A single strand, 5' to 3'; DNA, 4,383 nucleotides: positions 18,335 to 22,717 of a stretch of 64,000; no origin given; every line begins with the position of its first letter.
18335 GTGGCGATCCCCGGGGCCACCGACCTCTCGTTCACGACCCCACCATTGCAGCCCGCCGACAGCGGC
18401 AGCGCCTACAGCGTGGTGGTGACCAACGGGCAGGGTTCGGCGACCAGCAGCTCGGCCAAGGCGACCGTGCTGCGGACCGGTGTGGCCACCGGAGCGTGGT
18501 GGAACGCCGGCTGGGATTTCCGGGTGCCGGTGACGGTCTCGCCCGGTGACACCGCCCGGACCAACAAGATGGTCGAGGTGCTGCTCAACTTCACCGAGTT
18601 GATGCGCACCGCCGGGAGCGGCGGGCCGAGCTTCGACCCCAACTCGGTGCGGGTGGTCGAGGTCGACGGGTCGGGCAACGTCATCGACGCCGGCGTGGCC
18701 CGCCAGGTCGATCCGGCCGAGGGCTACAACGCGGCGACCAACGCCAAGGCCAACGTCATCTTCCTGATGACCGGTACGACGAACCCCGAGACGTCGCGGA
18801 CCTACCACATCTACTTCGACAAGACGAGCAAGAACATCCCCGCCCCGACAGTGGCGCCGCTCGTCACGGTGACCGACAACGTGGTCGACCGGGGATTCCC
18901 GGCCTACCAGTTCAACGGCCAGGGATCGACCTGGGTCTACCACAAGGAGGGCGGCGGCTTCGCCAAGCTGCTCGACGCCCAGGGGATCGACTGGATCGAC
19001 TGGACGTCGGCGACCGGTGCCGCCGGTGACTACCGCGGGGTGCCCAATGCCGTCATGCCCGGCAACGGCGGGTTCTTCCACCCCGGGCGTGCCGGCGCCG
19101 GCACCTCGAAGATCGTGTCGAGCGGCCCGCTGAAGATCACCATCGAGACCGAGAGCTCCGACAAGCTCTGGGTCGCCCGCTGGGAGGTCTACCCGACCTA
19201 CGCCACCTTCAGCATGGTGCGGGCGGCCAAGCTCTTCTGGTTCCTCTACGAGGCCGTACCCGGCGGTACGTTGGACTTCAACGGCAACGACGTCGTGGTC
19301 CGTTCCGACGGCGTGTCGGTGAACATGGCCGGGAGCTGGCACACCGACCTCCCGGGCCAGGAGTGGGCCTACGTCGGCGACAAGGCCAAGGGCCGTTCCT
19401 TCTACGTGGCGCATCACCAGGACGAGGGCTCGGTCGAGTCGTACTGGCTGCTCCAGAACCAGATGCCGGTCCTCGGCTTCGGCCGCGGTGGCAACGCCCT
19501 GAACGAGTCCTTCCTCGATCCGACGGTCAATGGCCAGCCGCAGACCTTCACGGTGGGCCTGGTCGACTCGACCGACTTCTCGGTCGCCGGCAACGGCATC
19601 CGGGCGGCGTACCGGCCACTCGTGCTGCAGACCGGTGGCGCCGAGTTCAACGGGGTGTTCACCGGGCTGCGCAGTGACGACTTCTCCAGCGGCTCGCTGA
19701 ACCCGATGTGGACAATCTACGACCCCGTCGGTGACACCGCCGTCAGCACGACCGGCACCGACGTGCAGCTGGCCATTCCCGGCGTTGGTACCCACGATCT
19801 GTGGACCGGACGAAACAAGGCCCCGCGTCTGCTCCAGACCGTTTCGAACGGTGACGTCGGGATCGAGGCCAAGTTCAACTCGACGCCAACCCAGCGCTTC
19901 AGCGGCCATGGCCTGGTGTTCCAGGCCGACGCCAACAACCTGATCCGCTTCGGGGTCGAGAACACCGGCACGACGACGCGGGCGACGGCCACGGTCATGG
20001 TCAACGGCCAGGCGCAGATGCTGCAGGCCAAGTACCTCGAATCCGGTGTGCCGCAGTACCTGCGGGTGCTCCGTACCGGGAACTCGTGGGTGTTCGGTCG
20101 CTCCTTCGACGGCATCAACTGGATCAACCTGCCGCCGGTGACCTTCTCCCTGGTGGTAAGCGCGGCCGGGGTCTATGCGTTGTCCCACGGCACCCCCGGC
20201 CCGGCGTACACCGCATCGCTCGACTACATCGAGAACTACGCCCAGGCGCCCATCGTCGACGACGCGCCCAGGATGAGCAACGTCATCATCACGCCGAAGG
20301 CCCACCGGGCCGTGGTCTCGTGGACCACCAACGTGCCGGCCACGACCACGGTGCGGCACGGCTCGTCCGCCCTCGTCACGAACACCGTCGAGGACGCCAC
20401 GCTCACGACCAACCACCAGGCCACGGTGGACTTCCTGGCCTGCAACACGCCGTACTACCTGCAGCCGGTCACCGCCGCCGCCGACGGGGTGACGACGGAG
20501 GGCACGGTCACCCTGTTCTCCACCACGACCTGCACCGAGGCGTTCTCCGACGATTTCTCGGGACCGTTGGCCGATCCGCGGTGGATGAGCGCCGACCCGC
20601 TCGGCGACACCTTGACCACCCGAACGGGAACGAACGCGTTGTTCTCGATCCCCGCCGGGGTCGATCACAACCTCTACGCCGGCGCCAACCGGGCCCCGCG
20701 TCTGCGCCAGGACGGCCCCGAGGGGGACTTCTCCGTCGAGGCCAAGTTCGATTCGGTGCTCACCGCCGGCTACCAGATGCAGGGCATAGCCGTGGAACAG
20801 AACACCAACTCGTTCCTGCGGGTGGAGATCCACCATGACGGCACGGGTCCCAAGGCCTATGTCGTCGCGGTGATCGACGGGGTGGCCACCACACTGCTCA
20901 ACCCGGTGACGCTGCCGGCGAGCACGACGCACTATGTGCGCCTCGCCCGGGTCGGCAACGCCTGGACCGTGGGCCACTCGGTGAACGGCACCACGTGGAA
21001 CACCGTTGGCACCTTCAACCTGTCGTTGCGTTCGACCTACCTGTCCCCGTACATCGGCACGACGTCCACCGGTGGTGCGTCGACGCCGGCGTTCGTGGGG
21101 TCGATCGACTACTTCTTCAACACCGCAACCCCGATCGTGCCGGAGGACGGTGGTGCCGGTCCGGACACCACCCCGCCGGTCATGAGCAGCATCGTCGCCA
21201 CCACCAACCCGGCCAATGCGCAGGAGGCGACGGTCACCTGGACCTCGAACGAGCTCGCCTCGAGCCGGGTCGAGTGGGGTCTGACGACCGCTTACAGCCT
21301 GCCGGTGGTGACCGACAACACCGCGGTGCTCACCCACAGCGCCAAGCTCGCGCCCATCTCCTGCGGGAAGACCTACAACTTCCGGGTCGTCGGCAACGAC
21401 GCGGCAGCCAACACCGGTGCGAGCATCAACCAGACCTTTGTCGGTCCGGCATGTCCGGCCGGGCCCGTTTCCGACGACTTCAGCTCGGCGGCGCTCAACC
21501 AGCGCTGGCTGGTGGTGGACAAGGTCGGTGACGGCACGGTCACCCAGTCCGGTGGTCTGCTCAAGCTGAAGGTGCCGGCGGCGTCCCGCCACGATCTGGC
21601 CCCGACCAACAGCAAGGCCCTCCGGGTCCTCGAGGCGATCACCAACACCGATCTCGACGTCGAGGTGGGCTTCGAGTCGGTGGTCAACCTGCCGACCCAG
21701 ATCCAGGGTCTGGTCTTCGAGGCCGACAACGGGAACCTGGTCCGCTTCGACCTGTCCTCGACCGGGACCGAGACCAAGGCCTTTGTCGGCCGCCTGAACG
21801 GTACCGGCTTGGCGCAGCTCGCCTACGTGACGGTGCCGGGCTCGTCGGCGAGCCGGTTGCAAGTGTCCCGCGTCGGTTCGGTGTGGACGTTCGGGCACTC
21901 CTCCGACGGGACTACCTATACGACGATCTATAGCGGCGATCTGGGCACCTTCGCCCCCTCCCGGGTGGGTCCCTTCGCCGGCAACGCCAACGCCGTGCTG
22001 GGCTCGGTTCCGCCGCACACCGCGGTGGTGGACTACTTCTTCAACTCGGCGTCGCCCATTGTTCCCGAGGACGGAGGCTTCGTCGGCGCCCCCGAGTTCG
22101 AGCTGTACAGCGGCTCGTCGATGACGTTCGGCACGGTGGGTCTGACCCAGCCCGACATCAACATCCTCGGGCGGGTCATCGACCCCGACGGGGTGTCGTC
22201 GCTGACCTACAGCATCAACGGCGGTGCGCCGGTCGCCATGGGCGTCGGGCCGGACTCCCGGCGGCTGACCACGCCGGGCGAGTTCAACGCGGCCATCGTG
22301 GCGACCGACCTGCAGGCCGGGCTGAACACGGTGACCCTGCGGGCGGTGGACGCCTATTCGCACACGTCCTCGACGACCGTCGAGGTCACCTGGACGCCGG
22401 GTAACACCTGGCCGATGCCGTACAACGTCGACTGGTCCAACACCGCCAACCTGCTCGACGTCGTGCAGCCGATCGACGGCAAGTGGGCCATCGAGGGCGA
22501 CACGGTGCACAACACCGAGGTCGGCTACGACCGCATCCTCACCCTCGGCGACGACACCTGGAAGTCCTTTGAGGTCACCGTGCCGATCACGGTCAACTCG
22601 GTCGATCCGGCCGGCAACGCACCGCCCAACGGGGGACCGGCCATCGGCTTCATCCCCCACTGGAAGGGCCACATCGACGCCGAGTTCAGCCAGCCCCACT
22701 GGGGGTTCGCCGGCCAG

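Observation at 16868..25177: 2769-aa secreted giant protein built from repeated lectin-type modules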

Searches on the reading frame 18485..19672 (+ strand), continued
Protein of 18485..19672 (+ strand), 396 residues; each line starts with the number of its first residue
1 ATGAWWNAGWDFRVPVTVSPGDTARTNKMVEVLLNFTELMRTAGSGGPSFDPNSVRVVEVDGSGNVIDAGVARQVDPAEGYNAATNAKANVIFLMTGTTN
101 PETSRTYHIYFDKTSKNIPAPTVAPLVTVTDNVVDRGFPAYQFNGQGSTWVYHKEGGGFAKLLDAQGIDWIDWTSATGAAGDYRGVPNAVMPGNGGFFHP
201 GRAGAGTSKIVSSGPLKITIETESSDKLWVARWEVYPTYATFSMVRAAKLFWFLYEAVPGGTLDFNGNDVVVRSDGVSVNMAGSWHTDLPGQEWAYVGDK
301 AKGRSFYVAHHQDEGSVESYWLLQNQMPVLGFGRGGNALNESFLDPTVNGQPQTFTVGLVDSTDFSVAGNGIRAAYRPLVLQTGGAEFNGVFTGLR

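Call 58: find_encoding_contigs(protein=P0145, flank=10000, max_places=2)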
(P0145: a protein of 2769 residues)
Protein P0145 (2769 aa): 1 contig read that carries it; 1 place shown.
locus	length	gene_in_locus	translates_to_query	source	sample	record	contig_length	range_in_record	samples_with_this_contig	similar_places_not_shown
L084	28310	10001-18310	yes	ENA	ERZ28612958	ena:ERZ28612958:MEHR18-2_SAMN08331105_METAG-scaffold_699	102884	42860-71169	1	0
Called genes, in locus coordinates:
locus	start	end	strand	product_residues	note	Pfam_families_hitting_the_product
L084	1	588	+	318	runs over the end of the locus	PF13469:Sulfotransfer_3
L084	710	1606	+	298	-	PF00535:Glycos_transf_2, PF10111:Glyco_tranf_2_2 (faint), PF13641:Glyco_tranf_2_3 (weak)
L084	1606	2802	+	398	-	PF13439:Glyco_transf_4 (weak), PF13579:Glyco_trans_4_4, PF13692:Glyco_trans_1_4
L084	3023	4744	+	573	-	-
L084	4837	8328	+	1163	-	PF02156:Glyco_hydro_26, PF17892:Cadherin_5 (faint), PF17963:Big_9, PF17803:Cadherin_4 (weak), PF17963:Big_9 (weak)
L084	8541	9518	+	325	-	PF01073:3Beta_HSD, PF01370:Epimerase, PF05368:NmrA (faint), PF07993:NAD_binding_4 (faint), PF13460:NAD_binding_10 (weak), PF16363:GDP_Man_Dehyd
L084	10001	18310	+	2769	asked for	PF07679:I-set (weak), PF13290:CHB_HEX_C_1, PF13287:Fn3_assoc, PF13385:Laminin_G_3, PF22352:K319L-like_PKD, PF13287:Fn3_assoc, PF13290:CHB_HEX_C_1, PF13385:Laminin_G_3, +4 more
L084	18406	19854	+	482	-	PF01656:CbiA (faint), PF06564:CBP_BcsQ, PF10609:ParA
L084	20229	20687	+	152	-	PF02082:Rrf2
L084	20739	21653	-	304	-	PF01925:TauE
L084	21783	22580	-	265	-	PF00378:ECH_1, PF16113:ECH_2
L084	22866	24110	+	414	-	PF02771:Acyl-CoA_dh_N, PF02770:Acyl-CoA_dh_M, PF00441:Acyl-CoA_dh_1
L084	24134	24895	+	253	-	PF00378:ECH_1, PF16113:ECH_2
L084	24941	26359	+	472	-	PF00296:Bac_luciferase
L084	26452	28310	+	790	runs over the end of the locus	PF02515:CoA_transf_3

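Call 64: fold_search(model_id=the predicted structure, library=viral)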
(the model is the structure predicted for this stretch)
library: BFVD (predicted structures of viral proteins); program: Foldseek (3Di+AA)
matches with E <= 10: 779; with E <= 0.001: 3
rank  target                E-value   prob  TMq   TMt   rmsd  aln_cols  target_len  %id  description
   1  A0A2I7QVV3            7.1e-05  0.99  0.28  0.18  19.5       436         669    9  (no name in the UniProt tables at hand)
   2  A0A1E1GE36            4.3e-04  0.28  0.14  0.06  40.3       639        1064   10  (no name in the UniProt tables at hand)
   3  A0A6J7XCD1            5.1e-04  0.99  0.34  0.32  11.4       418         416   10  Uncharacterized protein [uncultured Caudovirales phage]
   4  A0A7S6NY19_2          1.8e-03  0.85  0.27  0.12  24.9       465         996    9  PA14 domain-containing protein [Bathycoccus sp. RCC716 virus 1]
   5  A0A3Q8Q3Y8            3.8e-03  0.66  0.23  0.17  15.7       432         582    8  DUF2341 domain-containing protein [Sulfolobales Beppu rod-shaped virus 1]
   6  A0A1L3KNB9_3          4.2e-03  0.07  0.09  0.04  25.5       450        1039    8  (no name in the UniProt tables at hand)
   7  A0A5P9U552            5.5e-03  0.47  0.22  0.09  16.9       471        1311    9  (no name in the UniProt tables at hand)
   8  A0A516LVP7            7.8e-03  0.04  0.08  0.04  29.6       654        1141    8  (no name in the UniProt tables at hand)
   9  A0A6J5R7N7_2          1.2e-02  0.14  0.15  0.09  30.4       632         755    8  IPT_PCSR domain containing protein [uncultured Caudovirales phage]
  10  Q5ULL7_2              1.2e-02  0.11  0.14  0.06  33.8       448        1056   11  Orf97 [Lactobacillus phage LP65]
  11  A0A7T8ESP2            1.6e-02  0.04  0.09  0.04  45.7       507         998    8  (no name in the UniProt tables at hand)
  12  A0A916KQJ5            2.2e-02  0.89  0.28  0.19  10.5       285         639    7  Uncharacterized protein [Mythimna separata entomopoxvirus 'L']
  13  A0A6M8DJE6            2.3e-02  0.11  0.14  0.15  17.6       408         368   11  (no name in the UniProt tables at hand)
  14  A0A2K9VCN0            2.6e-02  0.09  0.11  0.05  22.1       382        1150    6  Tail protein [Lactobacillus phage Bacchae]
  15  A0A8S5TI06            2.7e-02  0.04  0.09  0.07  26.5       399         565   10  Uncharacterized protein [Siphoviridae sp. ctTfn5]
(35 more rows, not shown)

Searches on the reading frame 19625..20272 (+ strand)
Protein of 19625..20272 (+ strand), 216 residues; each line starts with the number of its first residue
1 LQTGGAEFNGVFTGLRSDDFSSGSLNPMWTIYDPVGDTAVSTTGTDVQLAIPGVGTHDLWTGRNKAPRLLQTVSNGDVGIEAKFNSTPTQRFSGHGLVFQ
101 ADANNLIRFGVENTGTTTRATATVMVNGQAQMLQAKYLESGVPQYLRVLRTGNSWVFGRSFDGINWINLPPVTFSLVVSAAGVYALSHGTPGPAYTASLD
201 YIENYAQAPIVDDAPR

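Call 11: search_protein_families(library=pfam, proteins=[window:19625-20272:+], max_evalue=1)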
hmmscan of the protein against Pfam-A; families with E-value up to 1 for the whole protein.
window:19625-20272:+ (216 aa): 3 families
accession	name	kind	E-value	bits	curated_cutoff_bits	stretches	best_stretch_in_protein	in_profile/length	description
PF07081.18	DUF1349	-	1.1e-06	28.9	32.4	1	63-170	36-143/179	Protein of unknown function (DUF1349)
PF17851.8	GH43_C2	-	6.4e-05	23.2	22.7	1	17-172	1-159/203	Beta xylosidase C-terminal Concanavalin A-like domain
PF08180.16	BAGE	-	0.22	12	20.9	1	129-144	11-26/28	B melanoma antigen family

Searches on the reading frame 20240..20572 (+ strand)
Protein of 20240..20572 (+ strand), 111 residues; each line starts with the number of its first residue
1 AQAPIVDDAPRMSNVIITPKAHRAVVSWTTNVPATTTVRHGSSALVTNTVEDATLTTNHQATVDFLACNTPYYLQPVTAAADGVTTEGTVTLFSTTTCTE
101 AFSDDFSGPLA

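Call 11: search_protein_families(library=pfam, proteins=[window:20240-20572:+], max_evalue=1)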
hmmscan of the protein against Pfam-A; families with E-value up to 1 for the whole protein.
window:20240-20572:+ (111 aa): 2 families
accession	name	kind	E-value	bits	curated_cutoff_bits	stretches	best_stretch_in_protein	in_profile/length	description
PF21060.3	Reovirus_L2_6th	-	0.063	14.1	27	1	10-84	2-75/98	Reovirus core-spike protein lambda-2 (L2), 6th domain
PF24900.1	TRASH_ZMYM4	-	0.16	12.4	27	1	74-102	7-35/42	Zinc finger MYM-type protein 4-like, TRASH domain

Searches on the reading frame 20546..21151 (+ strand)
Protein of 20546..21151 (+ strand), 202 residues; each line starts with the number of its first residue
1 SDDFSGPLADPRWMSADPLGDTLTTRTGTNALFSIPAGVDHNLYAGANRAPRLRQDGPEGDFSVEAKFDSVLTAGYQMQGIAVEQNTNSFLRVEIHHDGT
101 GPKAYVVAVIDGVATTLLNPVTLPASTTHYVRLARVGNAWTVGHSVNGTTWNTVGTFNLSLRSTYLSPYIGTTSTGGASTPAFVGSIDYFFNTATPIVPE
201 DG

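Call 84: search_solved_structures(query=window:20546-21151:+, max_evalue=1)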
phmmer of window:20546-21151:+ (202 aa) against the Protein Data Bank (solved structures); distinct sequences matched with E-value up to 1: 1.
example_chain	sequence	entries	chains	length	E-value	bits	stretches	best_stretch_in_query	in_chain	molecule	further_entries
3gas_A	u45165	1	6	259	0.4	13.6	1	73-111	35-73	heme oxygenase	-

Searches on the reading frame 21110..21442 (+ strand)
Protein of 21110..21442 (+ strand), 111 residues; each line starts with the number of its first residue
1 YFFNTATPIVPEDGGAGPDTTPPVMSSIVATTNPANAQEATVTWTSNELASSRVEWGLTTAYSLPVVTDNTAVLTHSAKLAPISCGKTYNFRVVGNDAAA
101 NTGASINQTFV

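Call 11: search_protein_families(library=pfam, proteins=[window:21110-21442:+], max_evalue=1)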
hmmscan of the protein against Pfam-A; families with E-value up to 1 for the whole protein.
window:21110-21442:+ (111 aa): 3 families
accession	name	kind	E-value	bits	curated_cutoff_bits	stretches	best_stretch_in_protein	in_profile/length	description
PF16656.11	Pur_ac_phosph_N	-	0.00015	22.7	30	1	33-97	8-82/93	Purple acid Phosphatase, N-terminal domain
PF19777.4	DUF6263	-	0.083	13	26.7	1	34-82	113-161/196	Family of unknown function (DUF6263)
PF23927.1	DUF7265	-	0.17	12.5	24.6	1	1-60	34-96/109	Domain of unknown function (DUF7265)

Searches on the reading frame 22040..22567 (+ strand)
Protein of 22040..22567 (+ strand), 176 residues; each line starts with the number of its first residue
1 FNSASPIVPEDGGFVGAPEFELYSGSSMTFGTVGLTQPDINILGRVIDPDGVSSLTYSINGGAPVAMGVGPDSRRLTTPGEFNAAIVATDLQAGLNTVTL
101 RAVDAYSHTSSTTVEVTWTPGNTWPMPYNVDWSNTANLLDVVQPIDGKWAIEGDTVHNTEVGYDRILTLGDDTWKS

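Call 11: search_protein_families(library=pfam, proteins=[window:22040-22567:+], max_evalue=1)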
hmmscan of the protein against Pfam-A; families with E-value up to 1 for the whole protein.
window:22040-22567:+ (176 aa): 2 families
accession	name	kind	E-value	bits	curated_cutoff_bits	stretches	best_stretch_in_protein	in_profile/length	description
PF17957.7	Big_7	-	0.04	15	24.1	1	38-99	18-69/70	Bacterial Ig domain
PF09136.16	Glucodextran_B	-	0.13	12.6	27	1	76-117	42-80/83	Glucodextranase, domain B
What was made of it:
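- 22082..22507 (+): Ig-like module 'IgX' (aa 1739-1880); always travels with the next module. calls 11 (Big_7, E 0.04), 48, 77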
